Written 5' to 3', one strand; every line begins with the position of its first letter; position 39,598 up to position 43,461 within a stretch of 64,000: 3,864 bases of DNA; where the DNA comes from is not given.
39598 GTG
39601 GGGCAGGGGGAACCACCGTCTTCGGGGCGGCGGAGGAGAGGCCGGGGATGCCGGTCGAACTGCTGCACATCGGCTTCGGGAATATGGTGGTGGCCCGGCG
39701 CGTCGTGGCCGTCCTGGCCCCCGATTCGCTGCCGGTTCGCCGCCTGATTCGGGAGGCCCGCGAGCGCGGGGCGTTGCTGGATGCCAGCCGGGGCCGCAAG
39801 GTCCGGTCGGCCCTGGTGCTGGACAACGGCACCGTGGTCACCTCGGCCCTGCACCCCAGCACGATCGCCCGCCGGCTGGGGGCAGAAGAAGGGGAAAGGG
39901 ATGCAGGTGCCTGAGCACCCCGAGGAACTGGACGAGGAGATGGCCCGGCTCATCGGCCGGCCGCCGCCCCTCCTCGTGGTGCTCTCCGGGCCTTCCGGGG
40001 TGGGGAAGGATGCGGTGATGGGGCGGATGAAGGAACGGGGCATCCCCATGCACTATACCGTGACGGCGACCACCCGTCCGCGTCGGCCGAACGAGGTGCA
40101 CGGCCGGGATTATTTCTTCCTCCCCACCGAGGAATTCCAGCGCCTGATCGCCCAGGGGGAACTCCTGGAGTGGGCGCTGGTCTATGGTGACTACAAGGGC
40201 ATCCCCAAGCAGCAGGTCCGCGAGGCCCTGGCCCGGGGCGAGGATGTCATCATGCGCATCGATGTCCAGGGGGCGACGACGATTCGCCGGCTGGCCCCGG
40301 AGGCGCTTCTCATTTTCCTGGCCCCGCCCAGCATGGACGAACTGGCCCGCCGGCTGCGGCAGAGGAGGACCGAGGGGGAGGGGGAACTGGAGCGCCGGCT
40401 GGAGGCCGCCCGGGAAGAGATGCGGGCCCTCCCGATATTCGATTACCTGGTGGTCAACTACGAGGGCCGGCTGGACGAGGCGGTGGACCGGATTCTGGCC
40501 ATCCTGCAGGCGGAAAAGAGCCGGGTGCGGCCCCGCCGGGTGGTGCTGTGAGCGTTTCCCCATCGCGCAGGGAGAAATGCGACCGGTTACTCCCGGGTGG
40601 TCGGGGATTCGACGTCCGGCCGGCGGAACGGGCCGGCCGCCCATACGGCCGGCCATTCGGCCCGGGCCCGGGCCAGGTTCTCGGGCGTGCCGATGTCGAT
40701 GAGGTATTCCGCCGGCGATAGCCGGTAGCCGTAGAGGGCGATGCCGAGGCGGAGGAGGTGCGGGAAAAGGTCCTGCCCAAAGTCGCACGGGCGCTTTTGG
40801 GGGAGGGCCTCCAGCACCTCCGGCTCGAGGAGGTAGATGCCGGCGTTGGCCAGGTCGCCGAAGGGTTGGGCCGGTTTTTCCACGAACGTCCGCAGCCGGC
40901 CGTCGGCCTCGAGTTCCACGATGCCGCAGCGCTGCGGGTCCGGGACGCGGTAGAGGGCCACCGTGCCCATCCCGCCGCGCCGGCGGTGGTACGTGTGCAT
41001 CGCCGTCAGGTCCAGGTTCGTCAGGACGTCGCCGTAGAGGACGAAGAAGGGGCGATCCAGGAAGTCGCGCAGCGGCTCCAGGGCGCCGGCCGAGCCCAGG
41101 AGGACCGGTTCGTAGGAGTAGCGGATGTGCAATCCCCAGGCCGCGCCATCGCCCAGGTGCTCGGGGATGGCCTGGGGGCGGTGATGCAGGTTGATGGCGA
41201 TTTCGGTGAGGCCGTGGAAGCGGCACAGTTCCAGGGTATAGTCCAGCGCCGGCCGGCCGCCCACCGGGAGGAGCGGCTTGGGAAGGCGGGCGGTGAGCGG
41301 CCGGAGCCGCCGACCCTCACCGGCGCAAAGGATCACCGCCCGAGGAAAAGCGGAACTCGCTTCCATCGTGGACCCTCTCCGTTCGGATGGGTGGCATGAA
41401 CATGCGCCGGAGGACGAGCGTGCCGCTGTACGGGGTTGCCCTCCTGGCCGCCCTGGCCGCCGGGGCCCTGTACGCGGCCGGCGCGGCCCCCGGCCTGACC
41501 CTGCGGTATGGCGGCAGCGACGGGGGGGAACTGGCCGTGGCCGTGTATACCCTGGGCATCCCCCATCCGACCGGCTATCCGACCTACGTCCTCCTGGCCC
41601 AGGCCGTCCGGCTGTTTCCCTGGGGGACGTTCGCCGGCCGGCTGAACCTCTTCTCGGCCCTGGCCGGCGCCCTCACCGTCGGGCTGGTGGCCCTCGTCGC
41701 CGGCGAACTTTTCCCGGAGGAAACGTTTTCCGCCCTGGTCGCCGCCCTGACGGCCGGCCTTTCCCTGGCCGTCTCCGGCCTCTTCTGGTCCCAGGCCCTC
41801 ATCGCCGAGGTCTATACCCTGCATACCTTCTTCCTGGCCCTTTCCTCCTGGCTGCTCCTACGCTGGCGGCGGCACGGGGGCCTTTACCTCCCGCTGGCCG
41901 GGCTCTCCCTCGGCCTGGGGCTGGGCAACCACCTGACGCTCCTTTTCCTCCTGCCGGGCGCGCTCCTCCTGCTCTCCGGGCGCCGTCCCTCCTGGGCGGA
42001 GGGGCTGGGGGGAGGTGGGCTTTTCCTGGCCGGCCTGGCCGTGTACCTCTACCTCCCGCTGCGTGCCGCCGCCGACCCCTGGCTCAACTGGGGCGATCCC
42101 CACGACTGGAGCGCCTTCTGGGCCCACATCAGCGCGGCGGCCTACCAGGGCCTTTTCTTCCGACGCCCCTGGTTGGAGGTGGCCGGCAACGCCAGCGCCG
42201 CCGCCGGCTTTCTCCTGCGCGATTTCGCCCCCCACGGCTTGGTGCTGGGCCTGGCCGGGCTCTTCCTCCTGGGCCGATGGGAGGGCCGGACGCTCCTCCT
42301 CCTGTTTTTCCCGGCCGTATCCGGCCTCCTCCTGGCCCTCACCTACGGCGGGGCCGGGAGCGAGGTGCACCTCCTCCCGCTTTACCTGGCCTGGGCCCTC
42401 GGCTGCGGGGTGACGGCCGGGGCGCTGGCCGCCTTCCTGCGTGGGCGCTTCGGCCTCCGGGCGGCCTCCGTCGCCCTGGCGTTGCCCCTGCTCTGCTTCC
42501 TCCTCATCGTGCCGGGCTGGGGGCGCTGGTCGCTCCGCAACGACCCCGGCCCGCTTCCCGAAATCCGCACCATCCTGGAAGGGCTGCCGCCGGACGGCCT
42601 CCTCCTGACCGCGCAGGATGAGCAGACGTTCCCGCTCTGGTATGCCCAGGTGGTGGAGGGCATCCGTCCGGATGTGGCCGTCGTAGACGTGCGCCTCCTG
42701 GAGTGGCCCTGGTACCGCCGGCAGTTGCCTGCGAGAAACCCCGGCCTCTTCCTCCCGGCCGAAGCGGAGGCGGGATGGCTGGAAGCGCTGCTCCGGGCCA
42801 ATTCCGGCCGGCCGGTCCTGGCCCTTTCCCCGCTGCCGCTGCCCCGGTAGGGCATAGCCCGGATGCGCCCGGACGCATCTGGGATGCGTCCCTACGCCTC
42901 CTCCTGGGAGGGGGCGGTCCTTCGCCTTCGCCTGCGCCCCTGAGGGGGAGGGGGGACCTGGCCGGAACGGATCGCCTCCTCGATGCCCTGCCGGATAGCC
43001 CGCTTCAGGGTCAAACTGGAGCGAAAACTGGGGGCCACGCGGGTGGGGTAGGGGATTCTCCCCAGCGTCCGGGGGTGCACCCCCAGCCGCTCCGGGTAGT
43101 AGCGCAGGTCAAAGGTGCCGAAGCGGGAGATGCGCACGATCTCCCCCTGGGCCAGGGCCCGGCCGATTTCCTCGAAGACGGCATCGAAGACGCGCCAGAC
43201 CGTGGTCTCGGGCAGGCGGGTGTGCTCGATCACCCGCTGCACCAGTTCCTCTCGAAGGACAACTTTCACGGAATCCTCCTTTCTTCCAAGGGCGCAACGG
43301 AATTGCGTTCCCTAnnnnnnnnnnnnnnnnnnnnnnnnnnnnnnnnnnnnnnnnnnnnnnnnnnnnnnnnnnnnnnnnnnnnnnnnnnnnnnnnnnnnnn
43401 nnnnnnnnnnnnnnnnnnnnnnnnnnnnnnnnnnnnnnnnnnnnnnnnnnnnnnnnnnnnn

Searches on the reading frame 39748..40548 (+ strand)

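Call 42: search_protein_families(library=pfam, proteins=[window:39748-40548:+], max_evalue=0.001)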
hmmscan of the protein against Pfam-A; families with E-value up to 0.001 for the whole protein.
window:39748-40548:+ (267 aa): 1 family
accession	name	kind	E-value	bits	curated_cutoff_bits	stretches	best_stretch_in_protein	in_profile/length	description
PF00625.27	Guanylate_kin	-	3.1e-37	128.5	25.2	1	76-255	4-181/182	Guanylate kinase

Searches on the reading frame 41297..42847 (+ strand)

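Call 42: search_protein_families(library=pfam, proteins=[window:41297-42847:+], max_evalue=0.001)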
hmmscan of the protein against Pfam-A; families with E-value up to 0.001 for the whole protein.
window:41297-42847:+ (517 aa): 1 family
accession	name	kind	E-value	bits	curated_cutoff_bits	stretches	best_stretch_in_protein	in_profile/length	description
PF11028.14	TMEM260-like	-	1.4e-31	110.1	24.2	1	75-227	1-171/179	Protein O-mannosyl-transferase TMEM260-like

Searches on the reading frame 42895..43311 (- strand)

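Call 42: search_protein_families(library=pfam, proteins=[window:42895-43311:-], max_evalue=0.001)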
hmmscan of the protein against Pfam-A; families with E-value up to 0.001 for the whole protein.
window:42895-43311:- (139 aa): 2 families
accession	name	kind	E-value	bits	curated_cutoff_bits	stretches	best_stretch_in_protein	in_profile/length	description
PF00216.26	Bac_DNA_binding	-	4.4e-18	65.8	22.4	1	20-106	3-89/90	Bacterial DNA-binding protein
PF18291.6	HU-HIG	-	4.4e-06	27.2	26.2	1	20-69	34-83/125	HU domain fused to wHTH, Ig, or Glycine-rich motif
